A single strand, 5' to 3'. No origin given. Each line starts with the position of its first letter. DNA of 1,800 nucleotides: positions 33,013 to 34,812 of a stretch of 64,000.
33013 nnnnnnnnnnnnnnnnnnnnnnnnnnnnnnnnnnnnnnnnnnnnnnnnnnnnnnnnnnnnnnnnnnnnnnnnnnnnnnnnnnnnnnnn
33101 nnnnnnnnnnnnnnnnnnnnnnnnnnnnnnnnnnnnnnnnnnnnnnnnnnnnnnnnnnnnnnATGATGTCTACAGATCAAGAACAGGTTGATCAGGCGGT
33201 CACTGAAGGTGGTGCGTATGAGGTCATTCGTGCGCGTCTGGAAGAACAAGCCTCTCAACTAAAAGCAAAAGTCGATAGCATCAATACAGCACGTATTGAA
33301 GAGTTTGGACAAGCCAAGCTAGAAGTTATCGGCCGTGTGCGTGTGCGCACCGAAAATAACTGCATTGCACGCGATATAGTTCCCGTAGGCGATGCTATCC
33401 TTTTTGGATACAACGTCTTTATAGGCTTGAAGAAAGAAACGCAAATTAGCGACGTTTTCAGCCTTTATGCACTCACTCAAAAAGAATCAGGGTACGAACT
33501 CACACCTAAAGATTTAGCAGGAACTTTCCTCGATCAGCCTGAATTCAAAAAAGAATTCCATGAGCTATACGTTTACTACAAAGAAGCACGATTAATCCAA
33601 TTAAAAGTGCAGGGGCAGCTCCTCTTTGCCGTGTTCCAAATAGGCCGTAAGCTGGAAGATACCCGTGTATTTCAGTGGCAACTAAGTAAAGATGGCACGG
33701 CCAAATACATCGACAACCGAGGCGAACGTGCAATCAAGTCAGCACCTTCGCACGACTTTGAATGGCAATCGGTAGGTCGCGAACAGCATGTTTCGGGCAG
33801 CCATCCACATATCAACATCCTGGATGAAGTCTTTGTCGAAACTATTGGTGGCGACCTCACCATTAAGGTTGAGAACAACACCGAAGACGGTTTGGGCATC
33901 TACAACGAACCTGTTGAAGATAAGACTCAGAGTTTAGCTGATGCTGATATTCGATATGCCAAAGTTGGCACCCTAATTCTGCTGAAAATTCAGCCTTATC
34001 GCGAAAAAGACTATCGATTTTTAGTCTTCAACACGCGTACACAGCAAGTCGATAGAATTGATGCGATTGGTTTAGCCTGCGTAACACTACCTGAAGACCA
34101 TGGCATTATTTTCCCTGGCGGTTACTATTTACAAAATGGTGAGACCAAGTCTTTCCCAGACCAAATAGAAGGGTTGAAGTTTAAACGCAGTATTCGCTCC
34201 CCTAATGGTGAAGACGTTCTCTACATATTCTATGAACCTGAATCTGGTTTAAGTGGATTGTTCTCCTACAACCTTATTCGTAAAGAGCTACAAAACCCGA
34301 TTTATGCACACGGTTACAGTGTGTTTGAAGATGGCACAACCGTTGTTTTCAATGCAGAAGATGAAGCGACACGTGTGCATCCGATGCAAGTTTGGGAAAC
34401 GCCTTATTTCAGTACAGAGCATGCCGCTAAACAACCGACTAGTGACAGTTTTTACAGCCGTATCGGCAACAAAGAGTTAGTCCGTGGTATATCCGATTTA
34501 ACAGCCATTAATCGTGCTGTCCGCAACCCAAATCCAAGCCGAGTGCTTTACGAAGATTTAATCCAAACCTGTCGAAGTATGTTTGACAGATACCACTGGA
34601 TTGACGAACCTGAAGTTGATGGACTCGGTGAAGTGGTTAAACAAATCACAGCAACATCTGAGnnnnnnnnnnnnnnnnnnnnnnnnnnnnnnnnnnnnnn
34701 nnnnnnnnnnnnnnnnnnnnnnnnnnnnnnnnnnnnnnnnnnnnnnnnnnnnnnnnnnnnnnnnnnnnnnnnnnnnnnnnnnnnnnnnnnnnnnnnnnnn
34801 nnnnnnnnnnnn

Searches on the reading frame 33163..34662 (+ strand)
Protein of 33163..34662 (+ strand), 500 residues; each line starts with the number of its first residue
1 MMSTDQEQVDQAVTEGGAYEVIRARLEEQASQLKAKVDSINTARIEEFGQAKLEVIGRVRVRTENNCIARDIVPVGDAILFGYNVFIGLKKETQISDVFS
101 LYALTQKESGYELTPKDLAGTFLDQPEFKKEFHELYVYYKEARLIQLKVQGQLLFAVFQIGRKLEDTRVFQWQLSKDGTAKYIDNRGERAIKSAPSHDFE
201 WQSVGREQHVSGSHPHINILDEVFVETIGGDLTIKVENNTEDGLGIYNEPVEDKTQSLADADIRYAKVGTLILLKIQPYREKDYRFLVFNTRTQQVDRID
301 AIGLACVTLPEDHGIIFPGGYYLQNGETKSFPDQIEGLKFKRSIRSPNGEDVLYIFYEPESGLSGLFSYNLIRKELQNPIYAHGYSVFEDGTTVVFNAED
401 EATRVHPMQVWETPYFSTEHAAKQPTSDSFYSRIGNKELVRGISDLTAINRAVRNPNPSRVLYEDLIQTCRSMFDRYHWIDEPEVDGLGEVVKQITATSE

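Call 45: predict_structure(alignment_id=A4)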
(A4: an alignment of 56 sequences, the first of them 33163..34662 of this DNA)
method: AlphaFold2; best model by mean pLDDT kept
length: 500 residues; sequences in the alignment: 56
mean_pLDDT: 87.4   pTM: 0.83
mean pLDDT of the five models: 87.4, 86.4, 86.4, 85.8, 84.4
residues with pLDDT >= 90: 263; 70-90: 204; 50-70: 30; < 50: 3
segments of 3 or more residues with pLDDT < 50: 1-3
pLDDT, mean of each block of 10 residues (from residue 1): 50 63 91 95 90 89 85 92 73 88 89 92 95 89 90 93 90 91 89 86 92 88 87 81 78 84 94 94 94 90 91 87 86 72 90 91 90 85 90 89 89 90 82 91 92 83 90 93 92 94
secondary structure, 60 per line:
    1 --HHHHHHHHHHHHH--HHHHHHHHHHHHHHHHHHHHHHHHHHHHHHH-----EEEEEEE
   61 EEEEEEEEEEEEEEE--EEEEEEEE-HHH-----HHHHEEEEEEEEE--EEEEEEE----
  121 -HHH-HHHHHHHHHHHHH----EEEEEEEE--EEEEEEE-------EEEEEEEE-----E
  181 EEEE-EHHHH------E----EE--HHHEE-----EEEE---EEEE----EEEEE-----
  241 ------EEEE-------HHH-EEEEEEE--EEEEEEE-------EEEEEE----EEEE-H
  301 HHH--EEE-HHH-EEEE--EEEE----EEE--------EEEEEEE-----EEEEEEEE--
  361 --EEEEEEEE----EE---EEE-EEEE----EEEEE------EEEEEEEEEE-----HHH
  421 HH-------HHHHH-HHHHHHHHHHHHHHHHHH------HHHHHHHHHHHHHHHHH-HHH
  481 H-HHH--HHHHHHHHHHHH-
elements in order: H3-15 H18-48 E54-75 E78-85 H95-98 E99-107 E110-116 H126-138 E143-150 E153-159 E167-174 E180-184 H187-190 E216-219 E223-226 E231-235 E247-250 E262-268 E271-277 E285-290 E295-298 H300-303 E306-308 E314-317 E320-323 E328-330 E339-345 E351-358 E363-370 E380-382 E384-387 E392-396 E403-412 H418-422 H430-434 H436-453 H460-476 H478-481 H488-499
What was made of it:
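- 33259..34596 (+): DUF3686 region (aa 33-478): an N-terminal helix, a divergent beta-propeller-like domain (about 27 strands, aa 54-412), then a helical bundle. AF2 pLDDT 87.4, pTM 0.83 (call 45).
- Checked: The AF2 model has pLDDT 87 (call 45).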

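Call 66: search_protein_representatives(protein=window:33163-34662:+)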
Query: 500 residues. Proteins with E-value up to 0.001 (for the whole library): 737; up to 1e-10: 552; up to 1e-30: 266. The best 150 are listed.
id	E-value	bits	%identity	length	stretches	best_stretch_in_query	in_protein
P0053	1.3e-245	832.4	71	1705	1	6-500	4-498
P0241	8.3e-199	678.1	60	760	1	7-500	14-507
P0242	1.9e-187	640.6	58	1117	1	8-500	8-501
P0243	2.5e-183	627.0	58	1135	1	15-500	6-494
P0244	4.4e-182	622.9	54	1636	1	7-500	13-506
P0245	1.5e-178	611.2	57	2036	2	103-500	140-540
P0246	1.1e-177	608.4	56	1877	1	10-499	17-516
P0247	4.7e-177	606.3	54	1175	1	4-499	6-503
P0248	5.5e-174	596.2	56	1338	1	16-499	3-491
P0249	6.8e-173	592.6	61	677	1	5-427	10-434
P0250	6.5e-171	586.1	55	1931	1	15-493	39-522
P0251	1.4e-169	581.6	55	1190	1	9-495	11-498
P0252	2.4e-167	574.3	52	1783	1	8-497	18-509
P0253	4.7e-161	553.6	54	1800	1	14-496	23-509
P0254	8.8e-160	549.4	53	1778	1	11-486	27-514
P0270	5.6e-145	500.5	44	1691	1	3-499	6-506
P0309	3.7e-115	402.2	38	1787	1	14-499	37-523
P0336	3.0e-99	349.7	36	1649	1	3-496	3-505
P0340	2.9e-96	339.9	36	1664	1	17-496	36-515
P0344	3.8e-94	332.9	33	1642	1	6-498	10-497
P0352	1.2e-88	314.8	34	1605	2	9-490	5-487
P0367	2.3e-78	280.9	32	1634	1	6-498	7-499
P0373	1.1e-76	275.3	33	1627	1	15-483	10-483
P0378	7.3e-72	259.4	31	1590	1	15-496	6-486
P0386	2.8e-68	247.6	32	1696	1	17-495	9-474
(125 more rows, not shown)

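Call 67: list_cluster_members(proteins=[P0378, P0367, P0344, P0386, P0373, P0352, P0340, P0336, P0309, P0270])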
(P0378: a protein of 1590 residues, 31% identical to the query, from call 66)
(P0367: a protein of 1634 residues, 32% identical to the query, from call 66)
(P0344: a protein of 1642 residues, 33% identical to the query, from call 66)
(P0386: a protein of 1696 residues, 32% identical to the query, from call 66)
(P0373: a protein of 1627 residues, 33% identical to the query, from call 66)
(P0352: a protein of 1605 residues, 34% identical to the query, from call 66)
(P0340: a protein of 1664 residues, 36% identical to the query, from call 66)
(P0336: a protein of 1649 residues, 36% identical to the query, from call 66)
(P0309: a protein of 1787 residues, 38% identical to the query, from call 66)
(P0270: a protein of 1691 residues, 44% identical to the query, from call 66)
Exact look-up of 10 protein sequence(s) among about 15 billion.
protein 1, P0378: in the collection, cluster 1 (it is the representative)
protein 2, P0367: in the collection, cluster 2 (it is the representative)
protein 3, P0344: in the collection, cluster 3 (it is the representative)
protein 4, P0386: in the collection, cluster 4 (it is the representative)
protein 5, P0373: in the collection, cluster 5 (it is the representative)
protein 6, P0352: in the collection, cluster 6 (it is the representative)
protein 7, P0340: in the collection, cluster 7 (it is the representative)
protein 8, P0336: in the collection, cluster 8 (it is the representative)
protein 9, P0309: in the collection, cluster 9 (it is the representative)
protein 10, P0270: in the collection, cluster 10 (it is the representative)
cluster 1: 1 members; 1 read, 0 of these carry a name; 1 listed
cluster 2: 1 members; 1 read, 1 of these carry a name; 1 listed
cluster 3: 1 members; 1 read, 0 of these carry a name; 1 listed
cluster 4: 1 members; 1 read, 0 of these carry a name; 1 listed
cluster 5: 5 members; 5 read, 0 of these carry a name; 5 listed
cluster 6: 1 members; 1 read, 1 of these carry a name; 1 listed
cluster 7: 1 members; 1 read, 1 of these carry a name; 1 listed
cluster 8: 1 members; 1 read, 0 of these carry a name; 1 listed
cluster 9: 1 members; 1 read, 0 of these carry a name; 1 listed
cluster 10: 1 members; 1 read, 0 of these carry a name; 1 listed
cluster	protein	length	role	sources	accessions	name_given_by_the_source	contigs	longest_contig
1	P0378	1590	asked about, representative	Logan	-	-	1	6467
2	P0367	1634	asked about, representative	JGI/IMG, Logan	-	hypothetical protein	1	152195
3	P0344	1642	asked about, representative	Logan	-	-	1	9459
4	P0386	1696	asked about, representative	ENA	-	-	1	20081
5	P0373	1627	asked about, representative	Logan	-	-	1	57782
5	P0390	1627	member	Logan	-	-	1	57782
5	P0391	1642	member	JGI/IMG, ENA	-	-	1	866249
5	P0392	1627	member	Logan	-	-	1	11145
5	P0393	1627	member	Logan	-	-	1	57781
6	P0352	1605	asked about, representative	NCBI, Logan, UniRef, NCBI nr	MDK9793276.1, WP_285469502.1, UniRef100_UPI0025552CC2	DNA repair ATPase [Vibrio sp. D431a] | DNA repair ATPase n=1 Tax=Vibrio sp. D431a TaxID=2837388 RepID=UPI0025552CC2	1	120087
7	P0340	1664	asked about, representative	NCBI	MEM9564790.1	MAG: DNA repair ATPase [Actinomycetota bacterium]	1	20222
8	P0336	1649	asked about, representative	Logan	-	-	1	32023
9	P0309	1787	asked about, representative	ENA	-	-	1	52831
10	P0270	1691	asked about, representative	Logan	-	-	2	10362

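Call 68: find_encoding_contigs(protein=P0340, flank=8000, max_places=1)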
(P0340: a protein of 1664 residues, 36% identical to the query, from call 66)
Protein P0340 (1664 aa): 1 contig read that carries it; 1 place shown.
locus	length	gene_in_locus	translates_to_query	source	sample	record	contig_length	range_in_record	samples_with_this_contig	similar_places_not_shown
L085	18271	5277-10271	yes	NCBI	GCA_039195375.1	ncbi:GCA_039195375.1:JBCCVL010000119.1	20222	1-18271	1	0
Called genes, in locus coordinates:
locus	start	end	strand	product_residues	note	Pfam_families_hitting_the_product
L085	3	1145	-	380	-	PF08240:ADH_N, PF00107:ADH_zinc_N, PF13602:ADH_zinc_N_2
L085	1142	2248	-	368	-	PF02746:MR_MLE_N, PF13378:MR_MLE_C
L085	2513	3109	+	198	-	-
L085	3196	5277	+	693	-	PF01145:Band_7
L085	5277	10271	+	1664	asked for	PF12458:DUF3686, PF25472:DUF7902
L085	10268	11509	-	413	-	PF04422:FrhB_FdhB_N, PF04432:FrhB_FdhB_C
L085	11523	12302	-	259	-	PF19798:Sulfotransfer_5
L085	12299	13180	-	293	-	PF17645:Amdase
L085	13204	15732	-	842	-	PF01266:DAO, PF13738:Pyr_redox_3 (faint), PF01571:GCV_T, PF08669:GCV_T_C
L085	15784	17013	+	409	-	PF00557:Peptidase_M24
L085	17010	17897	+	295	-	PF01418:HTH_6 (weak), PF01380:SIS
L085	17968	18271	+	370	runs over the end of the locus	PF00155:Aminotran_1_2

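Call 69: find_encoding_contigs(protein=P0352, flank=8000, max_places=1)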
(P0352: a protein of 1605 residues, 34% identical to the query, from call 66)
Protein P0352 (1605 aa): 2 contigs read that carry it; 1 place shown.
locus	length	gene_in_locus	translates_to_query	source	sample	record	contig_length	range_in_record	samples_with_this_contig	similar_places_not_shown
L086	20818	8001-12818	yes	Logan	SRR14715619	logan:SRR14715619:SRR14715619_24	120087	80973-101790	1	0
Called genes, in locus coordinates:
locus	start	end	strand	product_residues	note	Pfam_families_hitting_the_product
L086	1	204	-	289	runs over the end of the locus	-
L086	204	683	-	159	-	-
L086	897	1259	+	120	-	-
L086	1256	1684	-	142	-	PF00313:CSD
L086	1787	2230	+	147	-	-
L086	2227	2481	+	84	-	-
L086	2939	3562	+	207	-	-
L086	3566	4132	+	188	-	-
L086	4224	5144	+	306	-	-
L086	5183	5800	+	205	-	-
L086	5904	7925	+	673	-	PF01145:Band_7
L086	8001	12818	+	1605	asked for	PF12458:DUF3686, PF00004:AAA (faint), PF07728:AAA_5 (faint), PF25472:DUF7902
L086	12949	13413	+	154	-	-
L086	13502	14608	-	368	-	PF05816:TelA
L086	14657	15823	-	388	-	PF06689:zf-C4_ClpX (weak), PF00493:MCM (weak), PF01078:Mg_chelatase (faint), PF00004:AAA, PF07724:AAA_2, PF07728:AAA_5, PF10431:ClpB_D2-small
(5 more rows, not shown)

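Call 79: fold_search(model_id=the predicted structure, library=pdb)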
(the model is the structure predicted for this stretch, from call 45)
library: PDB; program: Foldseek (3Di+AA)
matches with E <= 10: 1199; with E <= 0.001: 185
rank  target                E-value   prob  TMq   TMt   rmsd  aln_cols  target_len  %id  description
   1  4h5j_A                8.6e-07  1.00  0.23  0.31  15.1       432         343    8  Crystal Structure of the Guanine Nucleotide Exchange Factor Sec12 (P64 form) (released 2012-11-07)
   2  4h5i_A                1.5e-06  1.00  0.21  0.28  16.5       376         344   10  Crystal Structure of the Guanine Nucleotide Exchange Factor Sec12 (P1 form) (released 2012-11-07)
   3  4h5i_B                2.2e-06  1.00  0.26  0.34  14.3       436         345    7  Crystal Structure of the Guanine Nucleotide Exchange Factor Sec12 (P1 form) (released 2012-11-07)
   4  12dl_HA               2.5e-06  1.00  0.27  0.35  15.2       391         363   10  Native structure of the cytoplasmic lattice (CPL) asymmetric unit from mouse MII eggs (released 2026-04-08)
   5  4h5j_B                2.8e-06  1.00  0.20  0.26  17.1       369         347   10  Crystal Structure of the Guanine Nucleotide Exchange Factor Sec12 (P64 form) (released 2012-11-07)
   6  9d5n_CH               3.2e-06  1.00  0.23  0.20  17.0       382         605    9  48-nm doublet microtubule from Trichomonas vaginalis strain G3 (released 2025-05-14)
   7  8xi3_B                3.4e-06  1.00  0.26  0.32  15.7       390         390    8  Structure of mouse SCMC-14-3-3gama complex (released 2024-10-02)
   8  9fqr_I6               4.8e-06  1.00  0.24  0.26  21.0       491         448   10  96-nm repeat of axonemal doublet microtubules from bovine sperm (released 2025-03-26)
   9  9e5c_7g               7.8e-06  1.00  0.25  0.24  16.4       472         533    9  Cryo-EM structure of 96 nm repeat of microtubule doublet from T. brucei flagellum (released 2025-03-12)
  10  8h93_B                9.5e-06  1.00  0.26  0.33  15.4       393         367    9  Structure of dimeric mouse SCMC core complex (released 2024-01-10)
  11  4ax4                  1.3e-05  1.00  0.20  0.16  22.5       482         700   10  PROLYL OLIGOPEPTIDASE FROM PORCINE BRAIN, H680A MUTANT (released 2012-09-26)
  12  8fo8_C                1.4e-05  0.99  0.20  0.07  19.1       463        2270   12  Cryo-EM structure of Rab29-LRRK2 complex in the LRRK2 dimer state (released 2024-01-03)
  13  8f5p_B                1.6e-05  0.91  0.12  0.07  21.0       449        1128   10  Structure of Leishmania tarentolae IFT-A (state 2) (released 2022-12-21)
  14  9e5c_7h               2.4e-05  1.00  0.26  0.22  26.2       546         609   10  Cryo-EM structure of 96 nm repeat of microtubule doublet from T. brucei flagellum (released 2025-03-12)
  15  3eq7                  2.5e-05  0.99  0.18  0.15  23.9       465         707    9  Prolyl oligopeptidase complexed with R-Pro-(decarboxy-Pro)-Type inhibitors (released 2009-08-25)
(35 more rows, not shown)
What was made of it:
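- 33259..34596 (+): All top 50 Foldseek hits are propellers (call 79).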

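Call 80: search_dna_similar(query=window:33163-34662:+, collection=plasmids, mode=protein, max_rows=12)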
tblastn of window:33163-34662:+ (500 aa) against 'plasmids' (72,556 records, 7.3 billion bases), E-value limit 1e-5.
Records with a match: 13; places in all: 13; records where one place covers at least 80% of the query: 13.
Best place of each record, by identity: <60% 13.
By first word of the organism name: Streptomyces 3; Proteus 2; Deinococcus 2; Pseudomonas 1; Nonomuraea 1; Halomonas 1; Hymenobacter 1; Vibrio 1; Photobacterium 1.
By predicted mobility (MOB-suite, as given by PLSDB): non-mobilizable 10; mobilizable 3.
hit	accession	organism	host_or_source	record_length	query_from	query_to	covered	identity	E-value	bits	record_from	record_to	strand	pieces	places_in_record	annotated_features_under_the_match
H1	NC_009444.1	Pseudomonas fluorescens SBW25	-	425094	3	500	100%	55.2%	0e+0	575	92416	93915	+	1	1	DNA repair ATPase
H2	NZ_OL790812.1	Proteus mirabilis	-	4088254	5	500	99%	55.0%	0e+0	577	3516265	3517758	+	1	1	none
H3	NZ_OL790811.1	Proteus mirabilis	-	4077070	5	500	99%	55.0%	0e+0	577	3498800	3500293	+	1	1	none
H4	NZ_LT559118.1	Nonomuraea gerenzanensis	-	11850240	15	500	97%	54.7%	4e-165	525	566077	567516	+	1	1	none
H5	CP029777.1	Deinococcus actinosclerus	mixed culture,wastewater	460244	13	500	98%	49.6%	4e-166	527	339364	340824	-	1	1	DNA repair protein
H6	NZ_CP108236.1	Streptomyces sp. NBC_00080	-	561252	17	500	97%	49.1%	4e-147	473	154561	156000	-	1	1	DNA repair ATPase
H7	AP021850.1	Deinococcus grandis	-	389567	16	500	97%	48.9%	5e-163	518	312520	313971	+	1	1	hypothetical protein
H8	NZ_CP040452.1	Halomonas sp. PA16-9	-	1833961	2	500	100%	43.7%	8e-142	457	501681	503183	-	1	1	none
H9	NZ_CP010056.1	Hymenobacter sp. DG25B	single cell,soil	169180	3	499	99%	42.9%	3e-135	439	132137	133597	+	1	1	DNA repair ATPase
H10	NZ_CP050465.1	Vibrio campbellii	single cell,seawater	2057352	11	500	98%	43.2%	4e-135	438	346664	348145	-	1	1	none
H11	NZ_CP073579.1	Photobacterium sp. GJ3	-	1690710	7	499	99%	41.8%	4e-133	432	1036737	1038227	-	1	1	record has no annotation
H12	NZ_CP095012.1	Streptomyces sp. 2P-4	cell culture,mudflats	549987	2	482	96%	41.7%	8e-117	385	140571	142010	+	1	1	DNA repair ATPase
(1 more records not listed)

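Call 81: search_dna_similar(query=window:33163-34662:+, collection=phages, mode=protein, max_rows=8)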
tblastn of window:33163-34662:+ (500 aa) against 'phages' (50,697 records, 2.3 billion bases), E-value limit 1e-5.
No match.
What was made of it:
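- The gene is absent from phages and nearly absent from plasmids (calls 80, 81).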

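Call 82: get_annotated_region(hit=H9, flank=7000)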
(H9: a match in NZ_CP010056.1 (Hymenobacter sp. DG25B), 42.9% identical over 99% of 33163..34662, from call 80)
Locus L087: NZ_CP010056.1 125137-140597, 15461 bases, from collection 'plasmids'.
description: Hymenobacter sp. DG25B plasmid unnamed, complete sequence
organism: Hymenobacter sp. DG25B (NCBI taxid 1385664)
taxonomy: Bacteria; Bacteroidota; Cytophagia; Cytophagales; Hymenobacteraceae; Hymenobacter; Hymenobacter sp. DG25B
host: -; source: single cell,soil; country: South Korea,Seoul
typing (MOB-suite, as given by PLSDB): non-mobilizable
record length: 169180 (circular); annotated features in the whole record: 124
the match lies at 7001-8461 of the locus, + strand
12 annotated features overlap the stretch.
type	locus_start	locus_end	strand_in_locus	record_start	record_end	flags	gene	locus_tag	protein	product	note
CDS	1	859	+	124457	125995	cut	-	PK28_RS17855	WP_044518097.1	glycoside hydrolase family 32 protein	-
CDS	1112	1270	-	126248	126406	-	-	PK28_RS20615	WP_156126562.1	hypothetical protein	-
CDS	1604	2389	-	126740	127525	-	-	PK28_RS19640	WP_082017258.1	LexA family transcriptional regulator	-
CDS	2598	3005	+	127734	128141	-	-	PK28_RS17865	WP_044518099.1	molecular chaperone Tir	-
CDS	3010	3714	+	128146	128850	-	-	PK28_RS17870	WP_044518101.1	PspA/IM30 family protein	-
CDS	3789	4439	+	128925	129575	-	-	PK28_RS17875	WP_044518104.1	DUF1449 family protein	-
CDS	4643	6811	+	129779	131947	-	-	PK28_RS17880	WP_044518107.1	hypothetical protein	-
CDS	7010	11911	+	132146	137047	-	-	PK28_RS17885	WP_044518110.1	DNA repair ATPase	-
CDS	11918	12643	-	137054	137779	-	-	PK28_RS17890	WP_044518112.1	LytTR family DNA-binding domain-containing protein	-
CDS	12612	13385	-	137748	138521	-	-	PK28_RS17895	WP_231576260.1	histidine kinase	GO:0000160 - phosphorelay signal transduction system [Evidence IEA]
CDS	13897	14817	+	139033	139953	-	-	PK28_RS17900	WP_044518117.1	ABC transporter ATP-binding protein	-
CDS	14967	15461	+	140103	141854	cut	-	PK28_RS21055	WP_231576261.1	hypothetical protein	-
